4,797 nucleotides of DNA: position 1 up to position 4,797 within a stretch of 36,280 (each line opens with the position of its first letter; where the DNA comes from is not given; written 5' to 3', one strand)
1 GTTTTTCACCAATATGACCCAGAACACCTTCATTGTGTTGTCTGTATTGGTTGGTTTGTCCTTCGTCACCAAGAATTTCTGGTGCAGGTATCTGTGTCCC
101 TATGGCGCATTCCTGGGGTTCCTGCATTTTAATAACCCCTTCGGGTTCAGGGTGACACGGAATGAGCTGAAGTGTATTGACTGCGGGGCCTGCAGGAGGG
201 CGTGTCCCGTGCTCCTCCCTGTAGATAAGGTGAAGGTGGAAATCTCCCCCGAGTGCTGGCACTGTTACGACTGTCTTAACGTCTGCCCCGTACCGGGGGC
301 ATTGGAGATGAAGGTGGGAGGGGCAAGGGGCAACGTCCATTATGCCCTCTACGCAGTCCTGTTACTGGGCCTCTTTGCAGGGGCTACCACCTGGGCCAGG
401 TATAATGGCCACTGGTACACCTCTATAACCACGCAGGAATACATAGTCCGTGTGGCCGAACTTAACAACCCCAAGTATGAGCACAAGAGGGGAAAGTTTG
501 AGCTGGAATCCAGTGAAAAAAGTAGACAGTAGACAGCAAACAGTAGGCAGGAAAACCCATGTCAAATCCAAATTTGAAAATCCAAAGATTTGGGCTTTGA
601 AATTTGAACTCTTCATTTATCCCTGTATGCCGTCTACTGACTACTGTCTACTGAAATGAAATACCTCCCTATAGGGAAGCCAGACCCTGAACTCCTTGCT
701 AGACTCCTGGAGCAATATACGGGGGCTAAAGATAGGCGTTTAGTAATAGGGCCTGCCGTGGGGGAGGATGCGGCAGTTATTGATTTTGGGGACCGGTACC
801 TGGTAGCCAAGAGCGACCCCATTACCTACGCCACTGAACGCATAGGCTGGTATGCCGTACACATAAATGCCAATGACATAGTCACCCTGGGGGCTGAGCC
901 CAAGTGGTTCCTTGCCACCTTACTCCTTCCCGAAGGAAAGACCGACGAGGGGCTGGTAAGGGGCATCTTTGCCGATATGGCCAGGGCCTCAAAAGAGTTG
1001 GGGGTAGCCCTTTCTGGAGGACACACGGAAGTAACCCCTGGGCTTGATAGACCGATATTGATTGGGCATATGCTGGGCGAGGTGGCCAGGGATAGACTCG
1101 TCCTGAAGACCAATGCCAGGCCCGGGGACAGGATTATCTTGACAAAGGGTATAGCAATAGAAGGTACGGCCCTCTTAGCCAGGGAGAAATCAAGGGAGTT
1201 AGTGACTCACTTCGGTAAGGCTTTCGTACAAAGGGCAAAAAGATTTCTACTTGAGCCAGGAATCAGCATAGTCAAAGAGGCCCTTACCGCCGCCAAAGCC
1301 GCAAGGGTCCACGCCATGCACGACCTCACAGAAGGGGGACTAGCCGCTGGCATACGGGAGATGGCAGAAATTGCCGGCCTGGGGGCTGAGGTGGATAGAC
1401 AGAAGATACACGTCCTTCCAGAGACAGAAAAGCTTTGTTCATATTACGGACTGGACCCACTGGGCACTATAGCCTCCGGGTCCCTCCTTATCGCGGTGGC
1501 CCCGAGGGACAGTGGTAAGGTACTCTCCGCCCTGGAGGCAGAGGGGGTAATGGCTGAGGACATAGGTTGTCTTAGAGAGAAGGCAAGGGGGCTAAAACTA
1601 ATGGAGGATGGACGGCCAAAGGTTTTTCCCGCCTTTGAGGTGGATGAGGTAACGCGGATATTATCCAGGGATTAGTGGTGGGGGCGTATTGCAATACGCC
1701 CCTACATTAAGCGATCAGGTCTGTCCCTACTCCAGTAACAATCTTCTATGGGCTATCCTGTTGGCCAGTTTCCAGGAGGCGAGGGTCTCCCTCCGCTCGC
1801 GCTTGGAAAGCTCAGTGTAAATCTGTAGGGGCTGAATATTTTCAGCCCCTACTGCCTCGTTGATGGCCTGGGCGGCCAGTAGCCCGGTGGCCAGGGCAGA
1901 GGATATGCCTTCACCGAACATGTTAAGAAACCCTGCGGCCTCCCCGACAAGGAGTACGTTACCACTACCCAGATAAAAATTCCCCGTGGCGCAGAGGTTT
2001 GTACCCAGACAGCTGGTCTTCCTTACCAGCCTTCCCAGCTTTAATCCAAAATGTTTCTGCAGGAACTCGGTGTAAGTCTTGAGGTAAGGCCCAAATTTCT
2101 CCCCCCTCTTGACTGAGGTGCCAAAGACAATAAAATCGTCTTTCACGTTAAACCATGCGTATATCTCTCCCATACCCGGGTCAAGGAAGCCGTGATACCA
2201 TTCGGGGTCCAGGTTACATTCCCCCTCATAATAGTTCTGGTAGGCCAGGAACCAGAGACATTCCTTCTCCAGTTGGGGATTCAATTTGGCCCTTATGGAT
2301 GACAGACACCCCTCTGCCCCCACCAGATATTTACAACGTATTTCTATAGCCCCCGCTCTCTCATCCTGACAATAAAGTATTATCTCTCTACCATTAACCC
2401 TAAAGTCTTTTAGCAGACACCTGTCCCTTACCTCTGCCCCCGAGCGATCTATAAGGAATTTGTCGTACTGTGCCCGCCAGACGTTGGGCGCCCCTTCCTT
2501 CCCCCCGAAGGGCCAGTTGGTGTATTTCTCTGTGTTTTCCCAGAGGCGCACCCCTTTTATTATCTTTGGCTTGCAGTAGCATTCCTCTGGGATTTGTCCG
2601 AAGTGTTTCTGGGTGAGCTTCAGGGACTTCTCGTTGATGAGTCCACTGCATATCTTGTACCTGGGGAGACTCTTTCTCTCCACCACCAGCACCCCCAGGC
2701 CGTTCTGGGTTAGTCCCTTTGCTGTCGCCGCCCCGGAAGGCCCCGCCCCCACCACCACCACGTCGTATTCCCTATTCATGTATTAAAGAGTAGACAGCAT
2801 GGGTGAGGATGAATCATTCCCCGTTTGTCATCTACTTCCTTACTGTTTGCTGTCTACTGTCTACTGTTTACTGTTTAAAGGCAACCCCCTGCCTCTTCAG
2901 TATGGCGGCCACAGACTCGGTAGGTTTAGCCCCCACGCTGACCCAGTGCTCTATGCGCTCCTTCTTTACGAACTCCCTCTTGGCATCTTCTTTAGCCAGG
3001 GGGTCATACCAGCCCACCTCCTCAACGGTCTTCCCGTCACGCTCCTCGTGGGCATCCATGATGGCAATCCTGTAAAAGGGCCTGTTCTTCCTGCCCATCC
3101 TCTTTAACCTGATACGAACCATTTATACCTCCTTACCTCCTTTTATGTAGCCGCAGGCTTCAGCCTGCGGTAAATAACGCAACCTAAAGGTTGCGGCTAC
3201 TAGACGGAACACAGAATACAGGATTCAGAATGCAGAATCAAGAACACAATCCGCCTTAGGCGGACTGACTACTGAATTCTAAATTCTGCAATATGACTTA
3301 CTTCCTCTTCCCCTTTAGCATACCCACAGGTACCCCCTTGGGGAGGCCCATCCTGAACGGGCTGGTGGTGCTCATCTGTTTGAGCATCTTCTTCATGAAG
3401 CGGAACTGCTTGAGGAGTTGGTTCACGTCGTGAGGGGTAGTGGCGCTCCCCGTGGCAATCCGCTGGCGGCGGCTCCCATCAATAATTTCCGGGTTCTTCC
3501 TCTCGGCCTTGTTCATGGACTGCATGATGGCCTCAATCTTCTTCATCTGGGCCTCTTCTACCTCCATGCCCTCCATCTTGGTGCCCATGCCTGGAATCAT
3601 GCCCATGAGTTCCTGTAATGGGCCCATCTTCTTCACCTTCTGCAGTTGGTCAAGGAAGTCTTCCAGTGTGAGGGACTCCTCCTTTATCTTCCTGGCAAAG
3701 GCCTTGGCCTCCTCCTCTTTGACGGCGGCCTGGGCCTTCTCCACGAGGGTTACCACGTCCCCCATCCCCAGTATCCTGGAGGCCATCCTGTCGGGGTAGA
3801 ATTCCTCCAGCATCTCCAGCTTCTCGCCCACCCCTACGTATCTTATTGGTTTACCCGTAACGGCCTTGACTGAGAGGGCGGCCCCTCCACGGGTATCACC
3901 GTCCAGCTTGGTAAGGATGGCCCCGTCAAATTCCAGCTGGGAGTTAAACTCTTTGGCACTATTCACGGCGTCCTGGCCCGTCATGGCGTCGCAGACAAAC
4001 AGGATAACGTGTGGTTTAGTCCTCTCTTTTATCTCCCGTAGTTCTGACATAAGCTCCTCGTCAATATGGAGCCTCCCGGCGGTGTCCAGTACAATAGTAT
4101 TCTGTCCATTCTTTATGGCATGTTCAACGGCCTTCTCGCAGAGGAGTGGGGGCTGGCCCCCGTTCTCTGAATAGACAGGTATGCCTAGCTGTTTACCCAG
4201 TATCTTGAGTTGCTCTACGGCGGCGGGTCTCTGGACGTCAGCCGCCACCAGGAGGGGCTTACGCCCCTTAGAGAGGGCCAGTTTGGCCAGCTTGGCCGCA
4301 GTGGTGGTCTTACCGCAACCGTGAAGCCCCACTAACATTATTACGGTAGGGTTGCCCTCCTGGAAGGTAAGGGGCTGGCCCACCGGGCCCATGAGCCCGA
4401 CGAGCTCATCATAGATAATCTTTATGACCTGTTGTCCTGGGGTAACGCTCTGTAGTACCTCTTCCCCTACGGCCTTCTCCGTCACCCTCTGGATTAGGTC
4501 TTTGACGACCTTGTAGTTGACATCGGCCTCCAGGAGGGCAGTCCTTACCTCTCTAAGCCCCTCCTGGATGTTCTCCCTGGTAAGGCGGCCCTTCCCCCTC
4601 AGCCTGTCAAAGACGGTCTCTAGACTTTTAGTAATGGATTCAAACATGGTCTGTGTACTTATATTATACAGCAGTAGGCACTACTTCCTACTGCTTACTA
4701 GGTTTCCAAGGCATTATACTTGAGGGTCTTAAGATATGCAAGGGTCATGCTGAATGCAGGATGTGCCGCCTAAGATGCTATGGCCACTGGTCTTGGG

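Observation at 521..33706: Nearly every intergenic spacer is a long imperfect hairpin whose arms are locus-specific heptanucleotide tandem repeats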

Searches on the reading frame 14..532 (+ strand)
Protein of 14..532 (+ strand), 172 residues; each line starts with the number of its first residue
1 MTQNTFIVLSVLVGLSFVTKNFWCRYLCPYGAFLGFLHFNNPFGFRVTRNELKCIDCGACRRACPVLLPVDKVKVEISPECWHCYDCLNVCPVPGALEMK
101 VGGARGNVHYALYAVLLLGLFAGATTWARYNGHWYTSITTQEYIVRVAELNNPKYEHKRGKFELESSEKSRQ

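Call 10: search_protein_families(library=ncbifam, proteins=[window:14-532:+])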
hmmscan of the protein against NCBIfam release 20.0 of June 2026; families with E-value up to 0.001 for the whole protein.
window:14-532:+ (172 aa): 13 families
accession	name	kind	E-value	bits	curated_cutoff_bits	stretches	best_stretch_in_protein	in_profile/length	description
TIGR02163.1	napH_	subfamily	3.8e-13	49.5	213.05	1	5-92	155-247/255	NapH/MauN family ferredoxin-type protein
NF007013.0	PRK09477.1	equivalog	2.8e-11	43.1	234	1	3-92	176-270/286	quinol dehydrogenase ferredoxin subunit NapH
NF007382.0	PRK09898.1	equivalog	3.7e-08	33.1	213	1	21-99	128-200/208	ferredoxin-like protein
NF038196.1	ferrodoxin_EFR1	subfamily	1.9e-07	31.4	75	1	52-93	184-226/242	EFR1 family ferrodoxin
NF045874.1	Vhu_polyferre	exception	3.6e-06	26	600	1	19-93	33-101/381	F420-non-reducing hydrogenase associated-polyferredoxin VhuB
TIGR03336.1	IOR_alpha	equivalog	2.4e-05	22.8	650.9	1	48-93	546-592/595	indolepyruvate ferredoxin oxidoreductase subunit alpha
NF010368.0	PRK13795.1-3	equivalog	2.8e-05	22.6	588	1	48-93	583-629/635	hypothetical protein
TIGR03287.1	methan_mark_16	hypoth_equivalog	7.2e-05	21.4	363.95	1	45-103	295-353/391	methanogenesis marker 16 metalloprotein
NF046105.1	TransRegNosR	equivalog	0.00012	20.5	1000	1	7-87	582-661/680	transcriptional regulator NosR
NF058577.1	FdxA_fam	equivalog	0.00013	22.1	65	0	53-66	37-50/52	4Fe-4S ferredoxin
TIGR04395.1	cutC_activ_rSAM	equivalog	0.00014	21.2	360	1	45-98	47-104/309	choline TMA-lyase-activating enzyme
NF042909.1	FMH_DH_FwdF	exception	0.00038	19.7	375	0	22-93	231-308/336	tungsten-dependent formylmethanofuran dehydrogenase subunit FwdF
NF040864.1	HgcB_ferredoxin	equivalog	0.00068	19.4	99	0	47-66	39-58/93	mercury methylation ferredoxin HgcB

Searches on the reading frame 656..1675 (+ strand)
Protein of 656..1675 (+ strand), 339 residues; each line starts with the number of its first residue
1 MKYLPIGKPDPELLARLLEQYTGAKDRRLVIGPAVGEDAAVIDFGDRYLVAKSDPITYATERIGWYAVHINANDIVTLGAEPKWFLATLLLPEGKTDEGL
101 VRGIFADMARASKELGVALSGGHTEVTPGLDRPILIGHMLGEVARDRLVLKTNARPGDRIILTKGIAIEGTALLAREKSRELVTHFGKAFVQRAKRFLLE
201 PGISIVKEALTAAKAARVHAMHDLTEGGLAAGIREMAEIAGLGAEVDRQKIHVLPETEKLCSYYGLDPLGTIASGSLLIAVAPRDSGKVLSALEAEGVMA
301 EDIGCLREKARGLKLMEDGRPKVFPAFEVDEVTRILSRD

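Call 8: search_protein_families(library=ncbifam, proteins=[window:656-1675:+])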
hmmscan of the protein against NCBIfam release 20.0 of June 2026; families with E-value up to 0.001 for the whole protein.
window:656-1675:+ (339 aa): 15 families
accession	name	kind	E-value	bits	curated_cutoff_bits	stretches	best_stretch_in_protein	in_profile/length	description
TIGR02124.1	hypE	equivalog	1.8e-31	109.3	251.6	1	37-299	34-291/332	hydrogenase expression/formation protein HypE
TIGR00476.1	selD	equivalog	2.7e-27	95.8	125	1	10-262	16-262/311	selenide, water dikinase SelD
TIGR01379.1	thiL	equivalog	4.8e-25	88.2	184.15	1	35-321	23-308/320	thiamine-phosphate kinase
NF002098.0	PRK00943.1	equivalog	4.5e-22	78.4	299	1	10-261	22-265/347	selenide, water dikinase SelD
NF004353.0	PRK05731.2-2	equivalog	1.4e-18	67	301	1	34-272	17-246/311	thiamine-phosphate kinase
NF004351.0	PRK05731.1-4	equivalog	3e-17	62.7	324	1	25-275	29-271/321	thiamine-phosphate kinase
TIGR04049.1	AIR_rel_sll0787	hypoth_equivalog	3.7e-15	55.8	321.3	1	34-326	41-309/318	sll0787 family AIR synthase-like protein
TIGR00878.1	purM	equivalog_domain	6.5e-15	55.2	236.35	1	61-306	75-329/332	phosphoribosylformylglycinamidine cyclo-ligase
NF010705.0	PRK14105.1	equivalog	2.4e-13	49.7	291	1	34-314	45-334/345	selenide, water dikinase SelD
TIGR03267.1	methan_mark_2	hypoth_equivalog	4.9e-13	48.8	365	1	34-332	42-320/323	methanogenesis marker 2 protein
TIGR01736.1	FGAM_synth_II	equivalog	2e-12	46.2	525.75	1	18-253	42-282/718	phosphoribosylformylglycinamidine synthase subunit PurL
NF002290.1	PRK01213.1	equivalog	1.8e-10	39.6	648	1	74-254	100-282/723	phosphoribosylformylglycinamidine synthase subunit PurL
NF004350.0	PRK05731.1-1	equivalog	5.4e-09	35.4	441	1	25-321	17-311/325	thiamine-phosphate kinase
TIGR04050.1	MSMEG_0567_Cter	hypoth_equivalog_domain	4.8e-08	32.8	312.2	1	14-251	12-226/296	MSMEG_0567/sll0787 family protein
NF004354.0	PRK05731.2-3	equivalog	6.4e-05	22.4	204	1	60-246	46-213/273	thiamine-phosphate kinase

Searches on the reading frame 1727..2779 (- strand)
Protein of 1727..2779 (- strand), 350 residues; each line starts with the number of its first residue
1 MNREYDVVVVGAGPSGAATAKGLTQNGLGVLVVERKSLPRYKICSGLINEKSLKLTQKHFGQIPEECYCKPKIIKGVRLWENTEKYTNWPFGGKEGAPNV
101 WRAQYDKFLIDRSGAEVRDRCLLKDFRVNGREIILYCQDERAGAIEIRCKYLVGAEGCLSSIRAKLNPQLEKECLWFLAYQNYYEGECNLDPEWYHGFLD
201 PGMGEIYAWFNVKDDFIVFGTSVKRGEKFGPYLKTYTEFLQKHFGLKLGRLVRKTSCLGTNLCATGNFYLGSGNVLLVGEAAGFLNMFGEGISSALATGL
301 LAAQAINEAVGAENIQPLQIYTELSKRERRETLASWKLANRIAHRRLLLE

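Call 8: search_protein_families(library=ncbifam, proteins=[window:1727-2779:-])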
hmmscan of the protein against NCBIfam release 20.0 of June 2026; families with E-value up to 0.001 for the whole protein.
window:1727-2779:- (350 aa): 49 families (the best 25 are shown)
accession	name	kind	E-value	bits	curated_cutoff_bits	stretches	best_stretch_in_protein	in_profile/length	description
TIGR02032.1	GG-red-SF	subfamily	2.1e-37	129.4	158.8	1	5-306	1-297/297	geranylgeranyl reductase family protein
NF008519.0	PRK11445.1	equivalog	3.3e-30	105.5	303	1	4-310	3-304/355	FAD-binding protein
TIGR02023.1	BchP-ChlP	subfamily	9.6e-23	80.8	343.3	1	5-326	1-318/388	geranylgeranyl diphosphate reductase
NF045655.1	MkRedMenJ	equivalog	2.1e-14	53.2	700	1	1-308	1-317/406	menaquinone reductase MenJ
NF041080.1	DGGGPL_reductase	equivalog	5.9e-14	51.8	580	1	4-314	1-319/447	digeranylgeranylglycerophospholipid reductase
NF004780.0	PRK06126.1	subfamily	1.2e-10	40.3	445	2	4-43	8-47/552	hypothetical protein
NF038171.1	maturase_LodB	equivalog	1.2e-09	37.8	400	1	6-171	1-172/361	lysine-epsilon-oxidase maturase LodB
NF041160.1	DGGPL_Thplmales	equivalog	1.3e-09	37.5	780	1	4-337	3-344/396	digeranylgeranylglycerophospholipid reductase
NF033113.0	halo_ClmS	equivalog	2.3e-09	36.3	900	1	6-188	4-195/570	chloramphenicol-biosynthetic FADH2-dependent halogenase CmlS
NF004829.0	PRK06183.1-3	subfamily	2.6e-09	36.4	390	1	3-37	7-41/520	bifunctional 3-(3-hydroxy-phenyl)propionate/3-hydroxycinnamic acid hydroxylase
NF049967.1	QhpG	equivalog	3e-09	36.3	240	1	7-157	1-139/423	flavin-dependent monooxygenase QhpG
NF004831.0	PRK06183.1-5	equivalog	6.1e-09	34.9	546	1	4-37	8-41/568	bifunctional 3-(3-hydroxy-phenyl)propionate/3-hydroxycinnamic acid hydroxylase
NF004832.0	PRK06184.1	subfamily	1.5e-08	33.8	476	1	3-282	5-293/506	hypothetical protein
NF046068.1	AkvoneHdxseDnrF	equivalog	9.9e-08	31.3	650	0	112-166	121-176/439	aklavinone 12-hydroxylase DnrF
NF006593.0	PRK09126.1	equivalog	1.1e-07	31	420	1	2-39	2-39/393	5-demethoxyubiquinol-8 5-hydroxylase UbiM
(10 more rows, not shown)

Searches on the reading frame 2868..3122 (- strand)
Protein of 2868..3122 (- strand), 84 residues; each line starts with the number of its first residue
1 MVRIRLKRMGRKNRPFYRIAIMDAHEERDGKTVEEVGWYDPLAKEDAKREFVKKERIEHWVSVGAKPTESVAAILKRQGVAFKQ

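Call 54: search_protein_families(library=pfam, proteins=[window:2868-3122:-])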
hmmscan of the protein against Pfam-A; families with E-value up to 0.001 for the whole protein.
window:2868-3122:- (84 aa): 1 family
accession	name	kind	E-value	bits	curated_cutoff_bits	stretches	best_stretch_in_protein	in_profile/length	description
PF00886.24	Ribosomal_S16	-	2.1e-24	85.7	27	1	8-68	1-62/62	Ribosomal protein S16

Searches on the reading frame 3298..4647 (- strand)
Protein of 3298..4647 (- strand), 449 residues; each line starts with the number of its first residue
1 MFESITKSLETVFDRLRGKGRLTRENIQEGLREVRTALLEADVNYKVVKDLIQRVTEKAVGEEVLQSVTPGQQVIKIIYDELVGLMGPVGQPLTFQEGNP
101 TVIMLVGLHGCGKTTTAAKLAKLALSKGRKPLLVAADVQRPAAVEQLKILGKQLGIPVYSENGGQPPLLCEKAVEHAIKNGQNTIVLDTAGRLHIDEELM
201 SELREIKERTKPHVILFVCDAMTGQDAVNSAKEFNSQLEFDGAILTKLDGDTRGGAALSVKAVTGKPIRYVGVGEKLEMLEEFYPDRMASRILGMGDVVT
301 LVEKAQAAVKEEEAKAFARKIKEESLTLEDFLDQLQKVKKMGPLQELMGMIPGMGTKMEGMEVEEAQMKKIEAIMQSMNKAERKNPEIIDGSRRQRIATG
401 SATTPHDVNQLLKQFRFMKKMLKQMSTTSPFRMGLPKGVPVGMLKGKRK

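Call 8: search_protein_families(library=ncbifam, proteins=[window:3298-4647:-])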
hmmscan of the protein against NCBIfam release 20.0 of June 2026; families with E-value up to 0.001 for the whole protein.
window:3298-4647:- (449 aa): 14 families
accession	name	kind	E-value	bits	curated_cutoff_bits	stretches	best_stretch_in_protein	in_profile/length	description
TIGR00959.1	ffh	equivalog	6.7e-173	575.4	473.2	1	2-424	1-428/428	signal recognition particle protein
TIGR01425.1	SRP54_euk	equivalog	3e-92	309.7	576.25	1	8-421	8-428/428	signal recognition particle protein SRP54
TIGR00064.1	ftsY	equivalog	1.6e-67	227.7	260.7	1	29-292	5-278/279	signal recognition particle-docking protein FtsY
TIGR03499.1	FlhF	equivalog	1.5e-17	64.5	174.15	1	4-160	119-260/286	flagellar biosynthesis GTPase FlhF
NF009367.0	PRK12724.1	equivalog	9.6e-17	61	718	1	99-276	222-397/433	flagellar biosynthesis regulator FlhF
NF011312.0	PRK14723.1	equivalog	3.3e-16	59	951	1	101-319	186-405/768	flagellar biosynthesis regulator FlhF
NF009368.0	PRK12726.1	equivalog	1.2e-14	54.3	832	1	94-277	200-381/407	flagellar biosynthesis regulator FlhF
NF011310.0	PRK14721.1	equivalog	9.9e-12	44.8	725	1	102-277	193-365/423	flagellar biosynthesis regulator FlhF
NF005230.0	PRK06731.1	equivalog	4.4e-11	42.5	553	1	101-274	87-258/281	flagellar biosynthesis regulator FlhF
NF009366.0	PRK12723.1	equivalog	2.8e-10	39.9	585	1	30-275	110-349/388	flagellar biosynthesis regulator FlhF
NF011311.0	PRK14722.1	equivalog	3.2e-10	39.6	777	1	101-277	138-320/374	flagellar biosynthesis regulator FlhF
TIGR03018.1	pepcterm_TyrKin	hypoth_equivalog_domain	0.00011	21.6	230.65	1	99-151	34-88/207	XrtA-associated tyrosine autokinase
NF041546.1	ParA_partition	equivalog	0.00028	20.5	180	0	110-194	10-89/203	ParA family partition ATPase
TIGR00231.1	small_GTP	domain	0.00051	19.9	42.5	0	101-220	4-85/164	GTP-binding protein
